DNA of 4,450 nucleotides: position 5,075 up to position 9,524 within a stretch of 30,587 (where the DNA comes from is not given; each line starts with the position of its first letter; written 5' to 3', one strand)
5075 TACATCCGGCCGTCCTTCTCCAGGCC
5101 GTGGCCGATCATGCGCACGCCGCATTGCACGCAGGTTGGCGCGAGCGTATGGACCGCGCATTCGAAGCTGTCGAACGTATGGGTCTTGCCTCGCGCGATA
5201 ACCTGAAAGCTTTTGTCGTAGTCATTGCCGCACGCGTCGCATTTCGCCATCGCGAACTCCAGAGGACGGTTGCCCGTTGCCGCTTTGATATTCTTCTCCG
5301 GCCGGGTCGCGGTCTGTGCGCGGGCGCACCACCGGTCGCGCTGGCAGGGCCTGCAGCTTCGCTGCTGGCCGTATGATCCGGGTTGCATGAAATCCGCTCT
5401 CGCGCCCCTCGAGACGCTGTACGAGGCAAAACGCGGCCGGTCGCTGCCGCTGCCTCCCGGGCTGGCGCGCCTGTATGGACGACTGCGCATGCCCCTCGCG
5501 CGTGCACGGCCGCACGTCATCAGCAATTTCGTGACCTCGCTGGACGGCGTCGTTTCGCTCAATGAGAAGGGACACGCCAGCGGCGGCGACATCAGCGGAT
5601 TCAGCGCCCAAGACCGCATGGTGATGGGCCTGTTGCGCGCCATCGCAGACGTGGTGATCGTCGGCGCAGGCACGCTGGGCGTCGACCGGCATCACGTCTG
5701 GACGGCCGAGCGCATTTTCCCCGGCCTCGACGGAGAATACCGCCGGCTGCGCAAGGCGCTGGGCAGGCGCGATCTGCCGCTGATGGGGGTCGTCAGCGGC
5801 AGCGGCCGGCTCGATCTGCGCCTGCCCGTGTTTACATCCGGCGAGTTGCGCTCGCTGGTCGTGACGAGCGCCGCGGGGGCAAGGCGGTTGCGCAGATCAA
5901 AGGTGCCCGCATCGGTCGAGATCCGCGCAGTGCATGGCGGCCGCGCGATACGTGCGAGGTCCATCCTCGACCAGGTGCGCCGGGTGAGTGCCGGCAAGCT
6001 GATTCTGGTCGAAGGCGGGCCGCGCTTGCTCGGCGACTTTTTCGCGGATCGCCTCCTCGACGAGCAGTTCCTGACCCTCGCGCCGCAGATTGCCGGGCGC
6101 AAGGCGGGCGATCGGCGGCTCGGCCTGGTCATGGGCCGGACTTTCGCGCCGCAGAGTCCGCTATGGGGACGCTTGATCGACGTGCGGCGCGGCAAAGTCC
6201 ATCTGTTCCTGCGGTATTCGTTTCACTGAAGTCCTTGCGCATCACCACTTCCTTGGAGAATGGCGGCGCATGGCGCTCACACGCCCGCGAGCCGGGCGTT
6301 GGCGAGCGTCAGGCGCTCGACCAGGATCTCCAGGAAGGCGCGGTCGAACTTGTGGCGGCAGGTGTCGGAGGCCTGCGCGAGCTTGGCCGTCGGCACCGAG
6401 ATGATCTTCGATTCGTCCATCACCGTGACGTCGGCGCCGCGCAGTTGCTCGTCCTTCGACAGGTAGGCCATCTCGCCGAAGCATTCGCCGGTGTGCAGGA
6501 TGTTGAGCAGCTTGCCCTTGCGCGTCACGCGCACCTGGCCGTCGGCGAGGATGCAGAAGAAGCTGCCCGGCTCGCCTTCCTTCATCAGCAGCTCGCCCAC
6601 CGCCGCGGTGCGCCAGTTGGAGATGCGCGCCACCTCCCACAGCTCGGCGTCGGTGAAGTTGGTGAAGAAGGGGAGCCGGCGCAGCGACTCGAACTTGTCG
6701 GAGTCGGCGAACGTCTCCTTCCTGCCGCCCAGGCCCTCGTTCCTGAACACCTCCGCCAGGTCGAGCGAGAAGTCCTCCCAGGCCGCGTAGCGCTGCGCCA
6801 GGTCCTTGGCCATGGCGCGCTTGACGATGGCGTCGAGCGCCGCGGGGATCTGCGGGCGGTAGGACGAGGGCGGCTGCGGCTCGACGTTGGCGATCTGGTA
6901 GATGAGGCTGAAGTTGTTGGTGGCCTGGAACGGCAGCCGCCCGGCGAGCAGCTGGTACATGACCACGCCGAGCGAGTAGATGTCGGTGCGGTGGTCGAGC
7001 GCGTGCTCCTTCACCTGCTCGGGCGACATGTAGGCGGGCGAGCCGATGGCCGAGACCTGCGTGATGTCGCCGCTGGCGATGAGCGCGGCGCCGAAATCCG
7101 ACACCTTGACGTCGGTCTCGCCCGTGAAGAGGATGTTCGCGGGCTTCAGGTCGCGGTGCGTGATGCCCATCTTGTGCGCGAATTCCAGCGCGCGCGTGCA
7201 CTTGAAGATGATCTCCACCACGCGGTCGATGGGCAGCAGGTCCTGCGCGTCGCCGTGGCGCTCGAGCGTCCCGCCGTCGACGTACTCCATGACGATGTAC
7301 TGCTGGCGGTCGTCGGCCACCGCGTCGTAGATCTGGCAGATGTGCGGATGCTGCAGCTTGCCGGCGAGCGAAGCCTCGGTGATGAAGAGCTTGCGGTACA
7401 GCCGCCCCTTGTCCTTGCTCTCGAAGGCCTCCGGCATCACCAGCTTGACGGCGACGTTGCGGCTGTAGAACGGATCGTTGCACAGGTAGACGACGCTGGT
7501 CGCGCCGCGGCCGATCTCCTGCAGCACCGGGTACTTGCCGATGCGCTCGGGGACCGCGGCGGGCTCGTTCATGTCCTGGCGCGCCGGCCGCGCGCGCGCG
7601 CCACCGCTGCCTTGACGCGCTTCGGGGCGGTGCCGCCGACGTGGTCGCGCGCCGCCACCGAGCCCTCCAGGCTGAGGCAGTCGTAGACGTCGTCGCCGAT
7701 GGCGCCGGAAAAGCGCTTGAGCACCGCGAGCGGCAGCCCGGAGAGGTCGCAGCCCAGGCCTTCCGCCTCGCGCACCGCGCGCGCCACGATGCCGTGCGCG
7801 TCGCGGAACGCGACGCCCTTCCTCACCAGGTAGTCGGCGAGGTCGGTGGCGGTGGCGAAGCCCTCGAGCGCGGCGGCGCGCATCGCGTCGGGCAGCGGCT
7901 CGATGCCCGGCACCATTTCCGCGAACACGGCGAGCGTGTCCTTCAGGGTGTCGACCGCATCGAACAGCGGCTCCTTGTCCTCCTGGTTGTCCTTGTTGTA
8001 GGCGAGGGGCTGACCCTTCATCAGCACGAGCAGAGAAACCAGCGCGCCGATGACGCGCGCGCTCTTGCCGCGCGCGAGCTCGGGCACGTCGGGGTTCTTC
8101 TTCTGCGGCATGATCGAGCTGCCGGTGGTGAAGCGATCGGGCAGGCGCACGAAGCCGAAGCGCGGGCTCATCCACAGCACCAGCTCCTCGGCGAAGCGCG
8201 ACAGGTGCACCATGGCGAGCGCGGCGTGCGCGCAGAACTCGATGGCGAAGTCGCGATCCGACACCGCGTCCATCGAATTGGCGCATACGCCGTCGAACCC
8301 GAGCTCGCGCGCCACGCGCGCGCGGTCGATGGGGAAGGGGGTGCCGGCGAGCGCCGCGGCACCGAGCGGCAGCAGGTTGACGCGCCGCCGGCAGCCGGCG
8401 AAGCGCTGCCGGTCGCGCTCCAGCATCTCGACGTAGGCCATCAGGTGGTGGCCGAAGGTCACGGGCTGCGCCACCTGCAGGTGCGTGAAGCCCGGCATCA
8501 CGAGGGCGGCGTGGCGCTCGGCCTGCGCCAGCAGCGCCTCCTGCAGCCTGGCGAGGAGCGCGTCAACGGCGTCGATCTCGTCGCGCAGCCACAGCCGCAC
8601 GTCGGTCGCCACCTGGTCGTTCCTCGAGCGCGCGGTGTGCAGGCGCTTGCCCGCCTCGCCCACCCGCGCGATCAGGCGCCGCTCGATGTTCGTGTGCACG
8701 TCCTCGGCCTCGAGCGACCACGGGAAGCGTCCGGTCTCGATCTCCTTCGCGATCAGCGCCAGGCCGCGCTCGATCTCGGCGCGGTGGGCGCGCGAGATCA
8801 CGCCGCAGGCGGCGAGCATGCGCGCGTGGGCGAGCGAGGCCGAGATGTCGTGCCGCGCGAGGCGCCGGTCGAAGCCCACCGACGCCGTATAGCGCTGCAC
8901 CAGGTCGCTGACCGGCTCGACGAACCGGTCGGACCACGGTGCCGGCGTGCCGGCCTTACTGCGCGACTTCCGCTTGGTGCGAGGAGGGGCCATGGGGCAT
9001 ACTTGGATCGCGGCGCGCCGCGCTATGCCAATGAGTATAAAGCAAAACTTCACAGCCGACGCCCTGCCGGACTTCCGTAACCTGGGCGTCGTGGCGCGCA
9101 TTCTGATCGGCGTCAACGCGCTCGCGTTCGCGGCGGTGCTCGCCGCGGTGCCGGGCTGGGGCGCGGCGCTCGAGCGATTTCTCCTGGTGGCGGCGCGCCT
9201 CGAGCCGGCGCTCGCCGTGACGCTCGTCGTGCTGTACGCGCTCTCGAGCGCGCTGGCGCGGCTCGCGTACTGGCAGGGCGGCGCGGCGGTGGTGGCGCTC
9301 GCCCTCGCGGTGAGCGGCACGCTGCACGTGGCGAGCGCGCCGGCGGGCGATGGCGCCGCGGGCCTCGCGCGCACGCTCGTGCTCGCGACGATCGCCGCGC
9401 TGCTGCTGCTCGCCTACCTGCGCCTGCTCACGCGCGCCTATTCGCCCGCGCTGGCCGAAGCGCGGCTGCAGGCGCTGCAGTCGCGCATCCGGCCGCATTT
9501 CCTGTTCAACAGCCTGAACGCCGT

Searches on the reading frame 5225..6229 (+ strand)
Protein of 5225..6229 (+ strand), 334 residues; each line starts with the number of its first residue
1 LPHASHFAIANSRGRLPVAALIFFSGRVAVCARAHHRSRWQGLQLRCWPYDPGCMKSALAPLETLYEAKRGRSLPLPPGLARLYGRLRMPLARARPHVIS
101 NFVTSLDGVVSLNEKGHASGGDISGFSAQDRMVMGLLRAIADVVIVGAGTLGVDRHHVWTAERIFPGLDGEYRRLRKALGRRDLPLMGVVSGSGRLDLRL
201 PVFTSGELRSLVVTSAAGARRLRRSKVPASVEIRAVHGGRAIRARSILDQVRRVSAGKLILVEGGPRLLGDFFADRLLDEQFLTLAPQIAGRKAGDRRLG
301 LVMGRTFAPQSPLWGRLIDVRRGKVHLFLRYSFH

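Call 10: search_protein_families(library=pfam, max_evalue=1, proteins=[window:5225-6229:+])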
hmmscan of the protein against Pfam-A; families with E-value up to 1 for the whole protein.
window:5225-6229:+ (334 aa): 1 family
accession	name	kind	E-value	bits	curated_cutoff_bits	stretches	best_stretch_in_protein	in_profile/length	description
PF01872.23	RibD_C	-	1.9e-16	60.9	24.1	1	96-296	1-170/197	RibD C-terminal domain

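Call 74: search_protein_families(library=ncbifam, max_evalue=0.00001, proteins=[window:5387-6229:+])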
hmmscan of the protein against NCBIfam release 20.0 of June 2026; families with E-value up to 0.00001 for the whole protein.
window:5387-6229:+ (280 aa): 5 families
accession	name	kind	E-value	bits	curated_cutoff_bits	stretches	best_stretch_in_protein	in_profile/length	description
NF010665.0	PRK14059.1-4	equivalog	1.3e-26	93.5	274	1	36-240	35-226/260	pyrimidine reductase family protein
NF010664.0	PRK14059.1-2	equivalog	4.5e-23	82.2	226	1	37-241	32-223/257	pyrimidine reductase family protein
NF010663.0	PRK14059.1-1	equivalog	2.5e-22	79.4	184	1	40-238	26-213/253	pyrimidine reductase family protein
TIGR01508.1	rib_reduct_arch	equivalog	1e-13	51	186.45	1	42-241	1-175/210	2,5-diamino-6-(ribosylamino)-4(3H)-pyrimidinone 5'-phosphate reductase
TIGR00227.1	ribD_Cterm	domain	1.4e-08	34.6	150.15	1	41-240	2-180/216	riboflavin-specific deaminase C-terminal domain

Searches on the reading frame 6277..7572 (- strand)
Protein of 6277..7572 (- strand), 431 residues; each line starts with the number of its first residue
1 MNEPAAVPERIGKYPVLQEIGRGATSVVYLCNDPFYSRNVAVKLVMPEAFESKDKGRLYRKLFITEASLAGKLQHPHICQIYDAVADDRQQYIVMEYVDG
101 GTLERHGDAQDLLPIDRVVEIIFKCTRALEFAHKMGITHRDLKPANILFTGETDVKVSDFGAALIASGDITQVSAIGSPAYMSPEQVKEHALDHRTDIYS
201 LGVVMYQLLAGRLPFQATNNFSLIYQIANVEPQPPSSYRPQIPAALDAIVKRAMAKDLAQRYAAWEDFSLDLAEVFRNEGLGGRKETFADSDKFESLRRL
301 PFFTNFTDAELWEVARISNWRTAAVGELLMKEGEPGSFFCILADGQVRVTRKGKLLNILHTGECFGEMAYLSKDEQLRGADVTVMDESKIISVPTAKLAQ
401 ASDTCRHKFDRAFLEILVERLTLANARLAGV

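Call 12: find_encoding_contigs(protein=window:6277-7572:-, flank=10000, max_places=8)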
Protein window:6277-7572:- (431 aa): no gene with exactly this product is on record in the collection.

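Call 14: find_related_loci(query=window:6277-7572:-, collection=genome_contigs, flank=10000)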
Query window:6277-7572:- (431 aa) in genome_contigs; peptide patterns used: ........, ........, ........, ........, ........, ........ (x = any residue, [..] = any of these).
599 stretches matched a pattern (row limit reached: there are more); 591 encode a relative of the query (tblastn E <= 1e-3); the best 80 are kept; 80 distinct loci.
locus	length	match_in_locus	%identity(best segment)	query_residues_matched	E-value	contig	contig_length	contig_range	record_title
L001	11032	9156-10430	95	7-431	0e+0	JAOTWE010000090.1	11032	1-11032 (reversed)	MAG: Betaproteobacteria bacterium isolate 13_May_SF_Bin7 13_May_SF_Bin7_scaffold_5086_c1, whole genome shotgun sequence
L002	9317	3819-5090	88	8-431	0e+0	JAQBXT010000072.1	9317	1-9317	MAG: Proteobacteria bacterium isolate casp150-mb.292 NODE_18729_length_9317_cov_0.173356, whole genome shotgun sequence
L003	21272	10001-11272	75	7-431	0e+0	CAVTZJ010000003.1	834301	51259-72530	MAG: uncultured proteobacterium isolate MFD04428.bin.1.4 genome assembly, contig: contig_29449, whole genome shotgun seq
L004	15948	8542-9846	72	1-431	0e+0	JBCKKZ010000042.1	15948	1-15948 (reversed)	Burkholderiales bacterium isolate SLM_MC1B_68-L02 Node_42_length_15948_cov_34.663456, whole genome shotgun sequence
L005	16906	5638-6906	74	10-431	0e+0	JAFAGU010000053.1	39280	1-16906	MAG: Betaproteobacteria bacterium isolate CP_BE_BS_3 BE_BS_k147_13726503, whole genome shotgun sequence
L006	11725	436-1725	72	1-431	0e+0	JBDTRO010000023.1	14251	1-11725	MAG: Betaproteobacteria bacterium isolate cluster3_bin.249 NODE_17131_length_14251_cov_8.175190, whole genome shotgun se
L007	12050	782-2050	74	10-431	0e+0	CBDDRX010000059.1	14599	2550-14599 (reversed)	uncultured bacterium isolate s9_12 genome assembly, contig: s9_12.fak141_1690165, whole genome shotgun sequence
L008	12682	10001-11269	73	10-431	0e+0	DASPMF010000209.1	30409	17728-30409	MAG TPA_asm: Burkholderiales bacterium isolate SMAG_U12085 k141_183992, whole genome shotgun sequence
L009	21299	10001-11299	71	1-431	0e+0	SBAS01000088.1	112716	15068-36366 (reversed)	MAG: Nitrosomonadales bacterium isolate Bin_11_1 Sp_contig6577, whole genome shotgun sequence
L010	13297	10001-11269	70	10-431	0e+0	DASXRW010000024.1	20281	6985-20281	MAG TPA_asm: Burkholderiales bacterium isolate SMAG_U4650 k141_2485045, whole genome shotgun sequence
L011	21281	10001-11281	68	5-431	0e+0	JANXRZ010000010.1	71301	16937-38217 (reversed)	MAG: Proteobacteria bacterium isolate 336R_metabat_400 336R_k141_298195, whole genome shotgun sequence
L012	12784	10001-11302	69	4-431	0e+0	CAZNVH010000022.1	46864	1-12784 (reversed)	MAG TPA_asm: uncultured Enterobacteriaceae bacterium isolate binchicken_co165_59 genome assembly, contig: k141_2140829,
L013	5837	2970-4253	64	4-431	0e+0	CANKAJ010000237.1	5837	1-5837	MAG: Betaproteobacteria bacterium isolate RH-23may17-977 genome assembly, contig: RH-23may17-C117817, whole genome shotg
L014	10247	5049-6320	65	9-431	0e+0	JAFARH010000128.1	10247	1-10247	MAG: Betaproteobacteria bacterium isolate CP_BM_ER_R7_3 BM_ER_R7_k147_1272908, whole genome shotgun sequence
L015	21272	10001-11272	66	9-431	0e+0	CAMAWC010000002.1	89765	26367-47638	MAG: Bordetella parapertussis isolate MaH-09apr19-245 genome assembly, contig: MaH-09apr19-C372, whole genome shotgun se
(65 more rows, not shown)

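Call 74: search_protein_families(library=ncbifam, max_evalue=0.00001, proteins=[window:6277-7572:-])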
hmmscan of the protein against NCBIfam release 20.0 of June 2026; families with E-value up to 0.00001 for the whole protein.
window:6277-7572:- (431 aa): 18 families
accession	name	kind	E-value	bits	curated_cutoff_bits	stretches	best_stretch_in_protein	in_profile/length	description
NF033483.0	PknB_PASTA_kin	equivalog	7.5e-82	276.1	450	1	12-280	7-273/563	Stk1 family PASTA domain-containing Ser/Thr kinase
NF047741.1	antiphage_MADS6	equivalog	8.6e-44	150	460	2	112-287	295-472/612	methylation-associated defense system protein kinase MAD6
NF052427.1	StpK7MSMEG_1200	equivalog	1.1e-41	143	900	1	10-267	5-260/601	serine/threonine protein kinase StpK7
NF009651.0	PRK13184.1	equivalog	2.8e-38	131.5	839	1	11-275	1-290/932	serine/threonine-protein kinase PknD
TIGR03903.1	TOMM_kin_cyc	equivalog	1.5e-29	102.6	705.75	1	38-266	4-238/1267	TOMM system kinase/cyclase fusion protein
NF038150.1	lanthi_synth_IV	equivalog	4.8e-24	84.7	650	1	12-266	189-447/851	class IV lanthionine synthetase LanL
NF033442.0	BREX_PglW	equivalog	1.2e-22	79.6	990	2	178-275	391-486/1391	BREX system serine/threonine kinase PglW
NF053615.1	SerThrKinAfsKStmc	equivalog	2e-22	79.7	1300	1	8-246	9-247/809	protein serine/threonine kinase AfsK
NF038151.1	lanthi_synth_III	equivalog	9.8e-14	50.7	575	1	28-218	236-432/833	class III lanthionine synthetase LanKC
NF043056.1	T4SS_LegK1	equivalog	1e-10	40.9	550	1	33-207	99-282/516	Dot/Icm T4SS effector kinase LegK1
NF011463.0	PRK14879.1-4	equivalog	1.5e-07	31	188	1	17-166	20-163/237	Kae1-associated kinase Bud32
NF011461.0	PRK14879.1-2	equivalog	3.1e-07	30.4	372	1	19-170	7-152/225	Kae1-associated kinase Bud32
NF058632.1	SerThrKinPrkT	equivalog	3.3e-07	29.6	280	1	13-159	22-161/322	serine/threonine protein kinase PrkT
NF041163.2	encap_f2b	equivalog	8.2e-07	28.5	400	1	295-404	71-185/450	family 2B encapsulin nanocompartment shell protein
NF006901.0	PRK09392.1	equivalog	1.4e-06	27.8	211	1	292-413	4-126/236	transcriptional activator FtrB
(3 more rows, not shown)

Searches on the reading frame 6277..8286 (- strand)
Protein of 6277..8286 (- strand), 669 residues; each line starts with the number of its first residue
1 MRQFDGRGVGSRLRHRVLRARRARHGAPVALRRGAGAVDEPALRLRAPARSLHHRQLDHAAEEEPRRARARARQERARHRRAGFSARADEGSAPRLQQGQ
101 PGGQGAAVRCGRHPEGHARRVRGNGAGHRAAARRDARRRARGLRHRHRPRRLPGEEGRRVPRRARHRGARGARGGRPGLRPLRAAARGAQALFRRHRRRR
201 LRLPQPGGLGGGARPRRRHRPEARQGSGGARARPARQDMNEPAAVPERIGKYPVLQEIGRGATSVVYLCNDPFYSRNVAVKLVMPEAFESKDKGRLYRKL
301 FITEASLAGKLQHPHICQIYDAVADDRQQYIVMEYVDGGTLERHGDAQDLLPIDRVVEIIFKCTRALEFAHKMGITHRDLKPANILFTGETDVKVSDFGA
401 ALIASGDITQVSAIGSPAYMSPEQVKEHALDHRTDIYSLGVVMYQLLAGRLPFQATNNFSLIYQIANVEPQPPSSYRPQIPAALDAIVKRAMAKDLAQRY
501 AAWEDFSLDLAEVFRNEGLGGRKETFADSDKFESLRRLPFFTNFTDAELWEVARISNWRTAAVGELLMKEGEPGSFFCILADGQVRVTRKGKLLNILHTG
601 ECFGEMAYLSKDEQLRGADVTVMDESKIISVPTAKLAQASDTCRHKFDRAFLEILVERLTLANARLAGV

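Call 10: search_protein_families(library=pfam, max_evalue=1, proteins=[window:6277-8286:-])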
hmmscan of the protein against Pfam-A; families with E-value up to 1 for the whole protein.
window:6277-8286:- (669 aa): 6 families
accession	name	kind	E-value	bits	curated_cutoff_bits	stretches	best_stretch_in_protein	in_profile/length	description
PF00069.31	Pkinase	-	2.4e-52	178.4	31.7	1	253-502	2-254/263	Protein kinase domain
PF07714.23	PK_Tyr_Ser-Thr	-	7.3e-33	114.4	23.1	1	256-499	5-248/258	Protein tyrosine and serine/threonine kinase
PF00027.35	cNMP_binding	-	3.5e-13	49.8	27.5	1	562-639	5-85/89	Cyclic nucleotide-binding domain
PF03109.22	ABC1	-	5.1e-05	23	22.9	1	327-401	141-214/244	ABC1 atypical kinase-like domain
PF14531.12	Kinase-like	-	0.011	15.5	25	1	371-456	162-254/289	Kinase-like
PF12330.14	Haspin_kinase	-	0.13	11.7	25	1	324-404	178-256/364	Haspin like kinase domain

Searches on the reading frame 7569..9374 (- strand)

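Call 45: search_protein_families(library=pfam, max_evalue=0.00001, proteins=[window:7569-9374:-])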
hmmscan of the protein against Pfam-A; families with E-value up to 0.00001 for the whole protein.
window:7569-9374:- (601 aa): 2 families
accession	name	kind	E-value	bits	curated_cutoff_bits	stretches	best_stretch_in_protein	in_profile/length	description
PF00206.25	Lyase_1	-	1.9e-78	264.4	27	1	150-443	2-312/312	Lyase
PF14698.11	ASL_C2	-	6.2e-26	91.1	27.3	1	506-574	1-69/69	Argininosuccinate lyase C-terminal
